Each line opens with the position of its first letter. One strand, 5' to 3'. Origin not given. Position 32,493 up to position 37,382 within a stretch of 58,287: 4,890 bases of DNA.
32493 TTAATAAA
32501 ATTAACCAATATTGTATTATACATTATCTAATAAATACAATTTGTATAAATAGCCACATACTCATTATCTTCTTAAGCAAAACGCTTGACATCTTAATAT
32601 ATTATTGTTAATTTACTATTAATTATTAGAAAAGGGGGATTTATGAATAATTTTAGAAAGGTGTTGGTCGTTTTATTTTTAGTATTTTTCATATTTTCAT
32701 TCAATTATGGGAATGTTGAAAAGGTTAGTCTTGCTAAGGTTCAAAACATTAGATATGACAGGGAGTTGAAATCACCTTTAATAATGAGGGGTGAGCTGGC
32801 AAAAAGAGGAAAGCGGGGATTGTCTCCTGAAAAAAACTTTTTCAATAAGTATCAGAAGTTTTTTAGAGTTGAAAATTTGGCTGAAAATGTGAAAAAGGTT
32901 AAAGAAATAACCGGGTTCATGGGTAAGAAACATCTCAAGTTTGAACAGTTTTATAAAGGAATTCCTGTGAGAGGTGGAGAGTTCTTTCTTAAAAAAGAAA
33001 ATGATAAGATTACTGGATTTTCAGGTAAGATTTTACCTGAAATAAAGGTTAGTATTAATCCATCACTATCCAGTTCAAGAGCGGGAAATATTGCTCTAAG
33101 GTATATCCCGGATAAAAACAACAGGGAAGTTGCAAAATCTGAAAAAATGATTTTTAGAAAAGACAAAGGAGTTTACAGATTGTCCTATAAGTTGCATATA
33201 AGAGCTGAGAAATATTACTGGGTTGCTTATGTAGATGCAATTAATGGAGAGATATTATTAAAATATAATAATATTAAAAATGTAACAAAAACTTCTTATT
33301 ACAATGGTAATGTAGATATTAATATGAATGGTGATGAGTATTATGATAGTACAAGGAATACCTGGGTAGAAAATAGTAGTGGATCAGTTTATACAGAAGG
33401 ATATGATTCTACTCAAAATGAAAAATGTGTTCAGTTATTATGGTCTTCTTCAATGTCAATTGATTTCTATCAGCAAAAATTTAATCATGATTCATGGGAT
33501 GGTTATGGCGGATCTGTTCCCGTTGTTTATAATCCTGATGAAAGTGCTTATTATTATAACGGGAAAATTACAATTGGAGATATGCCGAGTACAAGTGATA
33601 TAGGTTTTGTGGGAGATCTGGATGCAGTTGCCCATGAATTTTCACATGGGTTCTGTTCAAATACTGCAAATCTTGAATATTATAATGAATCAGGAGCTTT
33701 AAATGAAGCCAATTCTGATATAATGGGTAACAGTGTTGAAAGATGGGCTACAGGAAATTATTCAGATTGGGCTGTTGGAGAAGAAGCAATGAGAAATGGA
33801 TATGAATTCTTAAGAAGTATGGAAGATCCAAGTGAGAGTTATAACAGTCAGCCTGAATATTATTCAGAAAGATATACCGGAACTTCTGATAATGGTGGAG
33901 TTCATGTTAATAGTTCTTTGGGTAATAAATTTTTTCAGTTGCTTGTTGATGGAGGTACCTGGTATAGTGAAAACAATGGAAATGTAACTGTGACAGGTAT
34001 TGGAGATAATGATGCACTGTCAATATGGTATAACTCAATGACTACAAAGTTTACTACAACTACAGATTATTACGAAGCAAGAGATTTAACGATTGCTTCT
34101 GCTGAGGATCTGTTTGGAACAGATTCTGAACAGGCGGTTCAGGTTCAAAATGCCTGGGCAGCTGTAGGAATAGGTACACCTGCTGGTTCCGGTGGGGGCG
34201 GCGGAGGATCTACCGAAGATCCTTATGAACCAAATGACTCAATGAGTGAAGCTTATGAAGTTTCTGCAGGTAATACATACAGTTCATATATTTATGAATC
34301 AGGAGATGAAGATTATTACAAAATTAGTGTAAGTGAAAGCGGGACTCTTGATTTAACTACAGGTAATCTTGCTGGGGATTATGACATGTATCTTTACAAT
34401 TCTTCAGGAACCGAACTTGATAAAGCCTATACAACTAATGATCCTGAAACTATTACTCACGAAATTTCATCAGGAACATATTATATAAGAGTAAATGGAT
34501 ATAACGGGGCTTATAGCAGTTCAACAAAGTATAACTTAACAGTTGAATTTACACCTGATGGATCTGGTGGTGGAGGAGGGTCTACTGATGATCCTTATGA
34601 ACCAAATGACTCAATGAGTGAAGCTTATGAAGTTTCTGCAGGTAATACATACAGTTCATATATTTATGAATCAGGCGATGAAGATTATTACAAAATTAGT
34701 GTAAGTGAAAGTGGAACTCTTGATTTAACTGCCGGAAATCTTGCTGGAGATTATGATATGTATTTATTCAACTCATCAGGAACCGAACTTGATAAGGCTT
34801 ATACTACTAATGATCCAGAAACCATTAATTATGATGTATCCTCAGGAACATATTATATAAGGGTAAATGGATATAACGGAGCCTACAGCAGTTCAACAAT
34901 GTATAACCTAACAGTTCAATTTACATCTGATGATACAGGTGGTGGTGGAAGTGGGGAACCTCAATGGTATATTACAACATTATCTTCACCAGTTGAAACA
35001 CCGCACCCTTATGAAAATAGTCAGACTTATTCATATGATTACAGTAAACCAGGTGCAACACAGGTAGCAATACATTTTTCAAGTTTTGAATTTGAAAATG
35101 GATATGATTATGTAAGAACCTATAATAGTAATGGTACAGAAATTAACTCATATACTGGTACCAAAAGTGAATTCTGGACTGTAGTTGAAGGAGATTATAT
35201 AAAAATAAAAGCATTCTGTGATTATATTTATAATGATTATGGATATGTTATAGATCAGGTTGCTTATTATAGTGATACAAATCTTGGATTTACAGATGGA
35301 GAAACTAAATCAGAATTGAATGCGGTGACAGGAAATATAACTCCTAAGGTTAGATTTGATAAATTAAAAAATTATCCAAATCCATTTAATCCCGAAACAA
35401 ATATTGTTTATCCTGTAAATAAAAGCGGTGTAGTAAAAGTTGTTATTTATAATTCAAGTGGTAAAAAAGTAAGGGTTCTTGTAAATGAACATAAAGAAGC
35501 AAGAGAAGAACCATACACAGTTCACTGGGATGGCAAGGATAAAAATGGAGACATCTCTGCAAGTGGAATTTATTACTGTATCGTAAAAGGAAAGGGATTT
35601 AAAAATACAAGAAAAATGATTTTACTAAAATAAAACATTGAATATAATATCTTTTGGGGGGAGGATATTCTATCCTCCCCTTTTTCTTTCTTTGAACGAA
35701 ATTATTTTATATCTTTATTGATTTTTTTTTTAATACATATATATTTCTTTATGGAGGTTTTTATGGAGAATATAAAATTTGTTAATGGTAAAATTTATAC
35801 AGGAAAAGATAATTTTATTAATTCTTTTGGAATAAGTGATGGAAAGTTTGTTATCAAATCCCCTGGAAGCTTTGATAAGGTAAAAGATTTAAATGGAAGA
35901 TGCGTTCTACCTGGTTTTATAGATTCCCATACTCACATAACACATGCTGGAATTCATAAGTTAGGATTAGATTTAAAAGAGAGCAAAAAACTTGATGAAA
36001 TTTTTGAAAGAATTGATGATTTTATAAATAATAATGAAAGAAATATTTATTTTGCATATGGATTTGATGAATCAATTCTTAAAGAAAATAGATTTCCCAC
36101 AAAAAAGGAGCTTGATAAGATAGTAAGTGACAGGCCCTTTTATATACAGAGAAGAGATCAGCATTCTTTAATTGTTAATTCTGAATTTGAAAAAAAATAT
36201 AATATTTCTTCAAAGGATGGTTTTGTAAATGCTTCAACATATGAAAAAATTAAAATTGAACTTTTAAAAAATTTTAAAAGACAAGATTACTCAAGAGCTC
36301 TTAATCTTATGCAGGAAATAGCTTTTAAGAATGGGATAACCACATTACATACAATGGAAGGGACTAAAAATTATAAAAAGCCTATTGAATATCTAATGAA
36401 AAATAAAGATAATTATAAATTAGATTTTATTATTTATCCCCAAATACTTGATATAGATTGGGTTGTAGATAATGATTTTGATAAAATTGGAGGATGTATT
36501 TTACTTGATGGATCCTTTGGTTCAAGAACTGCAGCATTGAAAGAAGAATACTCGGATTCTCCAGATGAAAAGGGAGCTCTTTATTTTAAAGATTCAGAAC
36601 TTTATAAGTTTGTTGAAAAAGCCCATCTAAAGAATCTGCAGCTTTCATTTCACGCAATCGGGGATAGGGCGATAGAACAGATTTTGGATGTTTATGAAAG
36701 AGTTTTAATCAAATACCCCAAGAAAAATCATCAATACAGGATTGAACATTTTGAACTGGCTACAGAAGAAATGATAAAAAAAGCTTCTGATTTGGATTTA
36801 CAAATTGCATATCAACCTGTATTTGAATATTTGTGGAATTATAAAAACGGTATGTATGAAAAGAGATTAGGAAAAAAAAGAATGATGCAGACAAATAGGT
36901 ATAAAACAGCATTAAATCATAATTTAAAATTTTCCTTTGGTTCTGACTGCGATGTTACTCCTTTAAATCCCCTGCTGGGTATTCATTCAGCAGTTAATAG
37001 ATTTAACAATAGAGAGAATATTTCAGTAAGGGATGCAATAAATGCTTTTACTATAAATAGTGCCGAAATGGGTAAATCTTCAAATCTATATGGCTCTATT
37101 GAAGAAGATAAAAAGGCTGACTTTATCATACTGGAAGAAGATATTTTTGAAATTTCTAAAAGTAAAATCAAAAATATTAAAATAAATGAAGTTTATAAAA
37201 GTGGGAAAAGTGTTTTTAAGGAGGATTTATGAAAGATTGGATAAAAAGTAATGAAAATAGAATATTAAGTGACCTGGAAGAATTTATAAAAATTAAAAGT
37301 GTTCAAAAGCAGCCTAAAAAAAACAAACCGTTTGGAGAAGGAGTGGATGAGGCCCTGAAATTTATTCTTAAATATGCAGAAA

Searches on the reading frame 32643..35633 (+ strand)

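Call 77: search_protein_families(library=pfam, proteins=[window:32643-35633:+], max_evalue=0.00001)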
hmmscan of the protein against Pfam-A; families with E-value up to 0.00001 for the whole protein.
window:32643-35633:+ (996 aa): 5 families
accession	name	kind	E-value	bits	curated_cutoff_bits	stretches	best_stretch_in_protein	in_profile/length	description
PF02868.21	Peptidase_M4_C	-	2.7e-45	154.6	24.4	1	342-510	1-165/165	Thermolysin metallopeptidase, alpha-helical domain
PF04151.21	PPC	-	1.1e-17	65.1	25.9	2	679-743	1-70/70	Bacterial pre-peptidase C-terminal domain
PF01447.24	Peptidase_M4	-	1.2e-10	42.4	22.4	1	220-338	34-144/145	Thermolysin metallopeptidase, catalytic domain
PF07504.19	FTP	-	4.6e-07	30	21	1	84-129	4-50/51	Fungalysin/Thermolysin Propeptide Motif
PF18962.6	Por_Secre_tail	-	8.9e-06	26.4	27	0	911-993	2-74/75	Secretion system C-terminal sorting domain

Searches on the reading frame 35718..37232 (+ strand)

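Call 77: search_protein_families(library=pfam, proteins=[window:35718-37232:+], max_evalue=0.00001)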
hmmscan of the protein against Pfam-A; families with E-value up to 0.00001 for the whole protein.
window:35718-37232:+ (504 aa): 2 families
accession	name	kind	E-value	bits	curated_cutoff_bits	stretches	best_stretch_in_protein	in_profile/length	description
PF07969.17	Amidohydro_3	-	8.8e-73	246.8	29.7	1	55-500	2-472/472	Amidohydrolase family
PF01979.26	Amidohydro_1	-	7.5e-18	65.3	25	1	187-483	30-333/345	Amidohydrolase family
